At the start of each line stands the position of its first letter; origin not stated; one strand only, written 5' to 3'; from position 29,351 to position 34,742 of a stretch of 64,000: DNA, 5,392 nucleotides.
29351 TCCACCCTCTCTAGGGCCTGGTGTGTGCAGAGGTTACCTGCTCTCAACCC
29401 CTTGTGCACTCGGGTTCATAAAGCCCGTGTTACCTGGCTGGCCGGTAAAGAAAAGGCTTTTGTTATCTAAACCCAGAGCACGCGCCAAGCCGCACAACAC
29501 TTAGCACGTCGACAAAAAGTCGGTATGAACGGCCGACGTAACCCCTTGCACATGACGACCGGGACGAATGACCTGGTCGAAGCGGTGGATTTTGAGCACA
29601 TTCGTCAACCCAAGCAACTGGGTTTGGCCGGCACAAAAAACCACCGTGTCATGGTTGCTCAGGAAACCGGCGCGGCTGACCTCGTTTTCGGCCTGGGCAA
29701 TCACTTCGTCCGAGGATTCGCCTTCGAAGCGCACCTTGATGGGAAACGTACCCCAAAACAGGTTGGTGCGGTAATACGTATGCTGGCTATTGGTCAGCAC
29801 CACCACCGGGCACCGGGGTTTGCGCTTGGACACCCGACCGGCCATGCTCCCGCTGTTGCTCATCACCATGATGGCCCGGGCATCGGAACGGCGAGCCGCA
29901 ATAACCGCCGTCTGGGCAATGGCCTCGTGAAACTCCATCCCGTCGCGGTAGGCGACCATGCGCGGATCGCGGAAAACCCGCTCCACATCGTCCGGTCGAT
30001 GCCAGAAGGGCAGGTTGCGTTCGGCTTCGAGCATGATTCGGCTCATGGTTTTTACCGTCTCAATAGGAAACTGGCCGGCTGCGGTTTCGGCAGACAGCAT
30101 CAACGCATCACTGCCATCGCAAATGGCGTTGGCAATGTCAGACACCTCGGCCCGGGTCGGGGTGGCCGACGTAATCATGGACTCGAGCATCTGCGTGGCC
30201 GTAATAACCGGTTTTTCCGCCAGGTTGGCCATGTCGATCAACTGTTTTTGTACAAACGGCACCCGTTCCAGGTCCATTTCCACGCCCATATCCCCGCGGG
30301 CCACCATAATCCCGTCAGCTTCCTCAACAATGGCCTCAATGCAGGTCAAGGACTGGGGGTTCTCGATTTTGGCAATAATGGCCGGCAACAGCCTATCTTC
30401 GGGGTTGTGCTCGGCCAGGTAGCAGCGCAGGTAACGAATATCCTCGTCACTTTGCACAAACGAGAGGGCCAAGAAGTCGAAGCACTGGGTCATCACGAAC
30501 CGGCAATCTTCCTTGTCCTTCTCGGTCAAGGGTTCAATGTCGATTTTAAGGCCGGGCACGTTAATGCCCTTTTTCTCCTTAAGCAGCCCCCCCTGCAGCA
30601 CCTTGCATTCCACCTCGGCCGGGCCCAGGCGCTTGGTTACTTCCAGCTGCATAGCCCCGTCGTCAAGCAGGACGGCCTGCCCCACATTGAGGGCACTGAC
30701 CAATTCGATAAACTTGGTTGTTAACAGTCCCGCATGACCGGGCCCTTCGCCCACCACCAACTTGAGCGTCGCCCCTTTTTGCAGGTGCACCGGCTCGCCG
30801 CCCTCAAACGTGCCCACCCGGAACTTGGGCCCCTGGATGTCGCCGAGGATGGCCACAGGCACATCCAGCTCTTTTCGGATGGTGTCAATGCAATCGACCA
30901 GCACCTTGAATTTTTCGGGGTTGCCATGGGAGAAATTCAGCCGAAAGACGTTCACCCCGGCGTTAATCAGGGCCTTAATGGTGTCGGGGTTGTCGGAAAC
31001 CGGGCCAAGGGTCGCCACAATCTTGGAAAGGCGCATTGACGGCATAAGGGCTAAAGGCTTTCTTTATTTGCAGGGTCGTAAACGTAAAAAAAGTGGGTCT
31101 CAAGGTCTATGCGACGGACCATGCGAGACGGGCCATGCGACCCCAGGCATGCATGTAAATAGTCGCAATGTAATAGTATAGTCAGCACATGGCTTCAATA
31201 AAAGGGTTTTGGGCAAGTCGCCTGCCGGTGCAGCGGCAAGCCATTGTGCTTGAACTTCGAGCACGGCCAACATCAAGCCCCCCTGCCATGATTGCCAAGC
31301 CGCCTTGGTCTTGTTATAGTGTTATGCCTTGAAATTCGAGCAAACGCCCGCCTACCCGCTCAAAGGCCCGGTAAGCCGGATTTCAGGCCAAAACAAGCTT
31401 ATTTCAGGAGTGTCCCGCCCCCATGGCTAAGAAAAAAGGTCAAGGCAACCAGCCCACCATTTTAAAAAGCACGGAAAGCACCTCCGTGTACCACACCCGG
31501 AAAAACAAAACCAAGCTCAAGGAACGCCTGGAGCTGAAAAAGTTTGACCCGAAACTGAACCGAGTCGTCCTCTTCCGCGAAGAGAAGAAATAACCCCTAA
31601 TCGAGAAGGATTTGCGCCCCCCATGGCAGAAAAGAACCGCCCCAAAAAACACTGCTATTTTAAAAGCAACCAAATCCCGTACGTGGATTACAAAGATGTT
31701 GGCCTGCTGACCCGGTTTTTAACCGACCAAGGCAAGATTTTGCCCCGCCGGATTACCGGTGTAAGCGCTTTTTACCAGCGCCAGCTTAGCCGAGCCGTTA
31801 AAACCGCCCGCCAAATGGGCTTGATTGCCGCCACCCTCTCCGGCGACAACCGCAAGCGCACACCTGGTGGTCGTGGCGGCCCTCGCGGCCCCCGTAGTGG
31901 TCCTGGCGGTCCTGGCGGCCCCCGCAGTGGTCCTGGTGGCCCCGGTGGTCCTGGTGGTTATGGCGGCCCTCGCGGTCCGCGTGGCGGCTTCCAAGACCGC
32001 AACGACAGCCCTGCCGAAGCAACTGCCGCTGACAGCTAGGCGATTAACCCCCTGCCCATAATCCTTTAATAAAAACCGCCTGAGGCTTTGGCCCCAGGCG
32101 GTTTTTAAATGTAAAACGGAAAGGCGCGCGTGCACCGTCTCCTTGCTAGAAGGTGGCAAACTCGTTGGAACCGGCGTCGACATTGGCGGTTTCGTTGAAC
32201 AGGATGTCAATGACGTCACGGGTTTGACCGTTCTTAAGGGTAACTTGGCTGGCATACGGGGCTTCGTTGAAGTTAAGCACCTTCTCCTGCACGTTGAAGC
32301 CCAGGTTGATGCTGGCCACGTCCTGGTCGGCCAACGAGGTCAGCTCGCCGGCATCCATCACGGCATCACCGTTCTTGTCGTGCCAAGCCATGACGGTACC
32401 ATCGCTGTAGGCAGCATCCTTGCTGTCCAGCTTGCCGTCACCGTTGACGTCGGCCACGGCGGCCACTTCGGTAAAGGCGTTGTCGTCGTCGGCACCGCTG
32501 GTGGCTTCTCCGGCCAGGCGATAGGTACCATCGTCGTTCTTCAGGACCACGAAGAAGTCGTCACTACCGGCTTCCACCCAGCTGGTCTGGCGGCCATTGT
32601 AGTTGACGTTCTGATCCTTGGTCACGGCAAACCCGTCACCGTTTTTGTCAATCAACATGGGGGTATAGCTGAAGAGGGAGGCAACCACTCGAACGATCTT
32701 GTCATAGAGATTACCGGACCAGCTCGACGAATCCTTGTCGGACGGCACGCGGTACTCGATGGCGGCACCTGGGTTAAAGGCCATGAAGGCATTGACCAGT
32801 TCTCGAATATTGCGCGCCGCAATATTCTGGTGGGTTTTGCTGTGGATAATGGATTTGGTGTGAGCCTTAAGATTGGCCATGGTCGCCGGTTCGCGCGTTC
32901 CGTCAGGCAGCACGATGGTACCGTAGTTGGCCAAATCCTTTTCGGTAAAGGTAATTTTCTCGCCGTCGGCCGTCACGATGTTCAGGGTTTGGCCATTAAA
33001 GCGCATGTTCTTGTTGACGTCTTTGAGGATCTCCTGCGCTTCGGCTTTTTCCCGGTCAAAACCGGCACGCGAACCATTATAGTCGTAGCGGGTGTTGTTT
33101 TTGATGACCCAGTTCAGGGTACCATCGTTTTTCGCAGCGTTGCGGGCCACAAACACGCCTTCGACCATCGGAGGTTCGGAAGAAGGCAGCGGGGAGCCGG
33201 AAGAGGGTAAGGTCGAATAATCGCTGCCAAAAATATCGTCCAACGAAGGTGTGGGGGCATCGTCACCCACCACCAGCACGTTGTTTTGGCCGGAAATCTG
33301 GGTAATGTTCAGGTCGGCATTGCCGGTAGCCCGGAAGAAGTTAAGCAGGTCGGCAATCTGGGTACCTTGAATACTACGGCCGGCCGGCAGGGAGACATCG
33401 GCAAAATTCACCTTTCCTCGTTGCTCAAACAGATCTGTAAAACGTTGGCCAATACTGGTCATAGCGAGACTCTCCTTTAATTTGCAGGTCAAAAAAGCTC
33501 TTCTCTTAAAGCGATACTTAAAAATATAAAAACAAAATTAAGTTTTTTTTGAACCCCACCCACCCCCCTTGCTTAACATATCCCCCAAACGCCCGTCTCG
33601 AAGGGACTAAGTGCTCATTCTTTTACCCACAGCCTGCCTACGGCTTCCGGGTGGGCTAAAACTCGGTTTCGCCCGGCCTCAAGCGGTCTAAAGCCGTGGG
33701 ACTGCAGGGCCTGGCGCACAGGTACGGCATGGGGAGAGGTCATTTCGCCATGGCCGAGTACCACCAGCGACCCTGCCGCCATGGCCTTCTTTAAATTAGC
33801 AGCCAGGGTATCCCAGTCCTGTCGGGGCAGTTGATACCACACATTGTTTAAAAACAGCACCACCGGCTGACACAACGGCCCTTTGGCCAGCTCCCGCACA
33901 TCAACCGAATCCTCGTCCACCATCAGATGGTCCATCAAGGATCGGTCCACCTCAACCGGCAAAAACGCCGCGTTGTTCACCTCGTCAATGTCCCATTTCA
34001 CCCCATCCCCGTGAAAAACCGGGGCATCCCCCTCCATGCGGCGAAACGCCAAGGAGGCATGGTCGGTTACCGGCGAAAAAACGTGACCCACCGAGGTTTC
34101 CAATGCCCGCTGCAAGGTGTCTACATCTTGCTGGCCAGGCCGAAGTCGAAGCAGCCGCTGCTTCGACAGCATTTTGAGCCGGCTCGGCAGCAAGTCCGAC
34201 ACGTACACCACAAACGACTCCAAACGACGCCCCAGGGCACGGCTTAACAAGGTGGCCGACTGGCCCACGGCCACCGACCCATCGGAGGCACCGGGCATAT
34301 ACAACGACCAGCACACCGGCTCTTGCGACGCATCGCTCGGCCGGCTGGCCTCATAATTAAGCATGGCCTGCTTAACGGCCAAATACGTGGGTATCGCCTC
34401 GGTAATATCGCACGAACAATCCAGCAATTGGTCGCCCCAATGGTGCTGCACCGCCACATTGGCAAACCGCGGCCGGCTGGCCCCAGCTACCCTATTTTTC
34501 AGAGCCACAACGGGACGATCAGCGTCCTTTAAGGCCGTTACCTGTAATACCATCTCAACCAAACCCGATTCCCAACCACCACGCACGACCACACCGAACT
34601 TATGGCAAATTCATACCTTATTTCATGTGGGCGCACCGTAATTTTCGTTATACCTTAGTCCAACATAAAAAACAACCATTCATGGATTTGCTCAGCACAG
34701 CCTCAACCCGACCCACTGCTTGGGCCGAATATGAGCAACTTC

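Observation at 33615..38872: Cluster of three divergent CheR-like methyltransferases with a shared leader and no chemotaxis context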

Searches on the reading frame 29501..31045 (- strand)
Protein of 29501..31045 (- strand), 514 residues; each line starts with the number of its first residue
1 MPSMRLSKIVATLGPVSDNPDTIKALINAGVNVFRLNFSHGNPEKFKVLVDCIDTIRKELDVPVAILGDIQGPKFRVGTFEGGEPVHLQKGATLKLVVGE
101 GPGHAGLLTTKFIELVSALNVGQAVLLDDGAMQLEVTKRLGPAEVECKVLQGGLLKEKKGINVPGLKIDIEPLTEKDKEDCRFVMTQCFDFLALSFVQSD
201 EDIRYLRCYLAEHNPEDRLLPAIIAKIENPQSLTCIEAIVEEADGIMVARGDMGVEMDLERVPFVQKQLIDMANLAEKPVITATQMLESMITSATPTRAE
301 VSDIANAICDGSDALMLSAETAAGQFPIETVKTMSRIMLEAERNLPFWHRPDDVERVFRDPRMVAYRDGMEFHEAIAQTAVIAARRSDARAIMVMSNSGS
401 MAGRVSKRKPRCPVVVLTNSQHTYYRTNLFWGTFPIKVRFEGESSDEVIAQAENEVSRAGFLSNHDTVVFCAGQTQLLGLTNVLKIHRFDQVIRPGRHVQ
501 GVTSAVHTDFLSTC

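Call 27: find_related_loci(query=window:29504-31045:-, collection=genome_contigs, flank=1000)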
Query window:29504-31045:- (514 aa) in genome_contigs; peptide patterns used: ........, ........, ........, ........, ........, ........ (x = any residue, [..] = any of these).
31 stretches matched a pattern; 2 encode a relative of the query (tblastn E <= 1e-3); 2 distinct loci.
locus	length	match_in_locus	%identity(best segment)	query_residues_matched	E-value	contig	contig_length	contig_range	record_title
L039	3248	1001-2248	38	4-435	5e-81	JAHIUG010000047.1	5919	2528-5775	MAG: Patescibacteria group bacterium isolate MM_PC_MetaG.mb.242 MM_PC_MetaG.mb.242_k141_730736, whole genome shotgun seq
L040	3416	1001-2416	35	2-486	1e-78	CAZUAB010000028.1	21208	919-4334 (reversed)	MAG TPA_asm: uncultured bacterium isolate binchicken_co235_406 genome assembly, contig: NODE_6191_length_21208_cov_5.502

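Call 104: search_protein_families(library=pfam, proteins=[window:29501-31045:-], max_evalue=0.001)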
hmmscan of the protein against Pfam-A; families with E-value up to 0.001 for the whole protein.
window:29501-31045:- (514 aa): 2 families
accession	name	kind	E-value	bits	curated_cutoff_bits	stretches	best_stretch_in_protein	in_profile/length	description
PF00224.27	PK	-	2.6e-106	355.8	30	1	5-331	2-328/328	Pyruvate kinase, barrel domain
PF02887.21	PK_C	-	6.3e-26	91.2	28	1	374-487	1-114/114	Pyruvate kinase, alpha/beta domain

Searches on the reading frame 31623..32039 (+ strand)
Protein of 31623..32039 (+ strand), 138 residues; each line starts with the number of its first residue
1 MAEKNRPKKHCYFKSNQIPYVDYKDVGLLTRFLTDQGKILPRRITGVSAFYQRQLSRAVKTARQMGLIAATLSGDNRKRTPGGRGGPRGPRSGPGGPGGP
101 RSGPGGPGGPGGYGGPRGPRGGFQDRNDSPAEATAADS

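Call 104: search_protein_families(library=pfam, proteins=[window:31623-32039:+], max_evalue=0.001)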
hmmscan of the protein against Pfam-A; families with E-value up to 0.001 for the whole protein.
window:31623-32039:+ (138 aa): 1 family
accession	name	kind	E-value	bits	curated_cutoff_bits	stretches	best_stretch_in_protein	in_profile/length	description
PF01084.26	Ribosomal_S18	-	3.1e-24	85.3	21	1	18-68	2-52/52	Ribosomal protein S18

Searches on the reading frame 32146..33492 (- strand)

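Call 3: search_protein_families(library=pfam, proteins=[window:32146-33492:-], max_evalue=1)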
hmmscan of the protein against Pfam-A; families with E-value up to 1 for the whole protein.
window:32146-33492:- (448 aa): 5 families
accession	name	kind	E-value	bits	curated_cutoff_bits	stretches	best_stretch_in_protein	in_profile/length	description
PF01839.29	FG-GAP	-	0.0037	17.6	22.1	1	342-356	3-17/37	FG-GAP repeat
PF00036.39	EF-hand_1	-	0.0044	16.9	25.4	0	345-358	7-20/29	EF hand domain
PF13517.12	FG-GAP_3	-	0.0064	17.5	26.9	1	310-356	15-58/61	FG-GAP-like repeat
PF13405.12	EF-hand_6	-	0.037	14.2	25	0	346-359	8-21/30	EF-hand domain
PF00404.24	Dockerin_1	-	0.69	10.6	22.9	1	342-361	31-50/57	Dockerin type I domain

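Call 4: search_protein_families(library=ncbifam, proteins=[window:32146-33492:-], max_evalue=1)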
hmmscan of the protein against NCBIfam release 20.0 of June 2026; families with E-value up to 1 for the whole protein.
window:32146-33492:- (448 aa): 0 families

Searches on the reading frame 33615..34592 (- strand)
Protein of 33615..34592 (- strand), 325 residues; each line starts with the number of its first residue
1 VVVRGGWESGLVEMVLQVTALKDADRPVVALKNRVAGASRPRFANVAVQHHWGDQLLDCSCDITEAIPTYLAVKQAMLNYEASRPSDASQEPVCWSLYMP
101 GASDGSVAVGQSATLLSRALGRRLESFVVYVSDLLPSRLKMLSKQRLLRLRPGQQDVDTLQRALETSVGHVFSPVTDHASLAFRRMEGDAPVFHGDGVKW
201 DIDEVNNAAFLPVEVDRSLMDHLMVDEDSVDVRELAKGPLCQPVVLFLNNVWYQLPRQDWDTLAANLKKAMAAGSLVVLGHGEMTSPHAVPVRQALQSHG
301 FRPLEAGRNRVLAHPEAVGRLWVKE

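Call 3: search_protein_families(library=pfam, proteins=[window:33615-34592:-], max_evalue=1)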
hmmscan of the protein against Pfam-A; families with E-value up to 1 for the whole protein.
window:33615-34592:- (325 aa): 0 families

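Call 4: search_protein_families(library=ncbifam, proteins=[window:33615-34592:-], max_evalue=1)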
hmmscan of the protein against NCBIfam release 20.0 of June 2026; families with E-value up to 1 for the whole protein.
window:33615-34592:- (325 aa): 1 family
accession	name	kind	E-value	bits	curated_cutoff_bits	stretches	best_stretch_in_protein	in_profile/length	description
NF002096.0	PRK00939.1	subfamily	0.11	12.8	98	1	259-302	52-95/102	stress response translation initiation inhibitor YciH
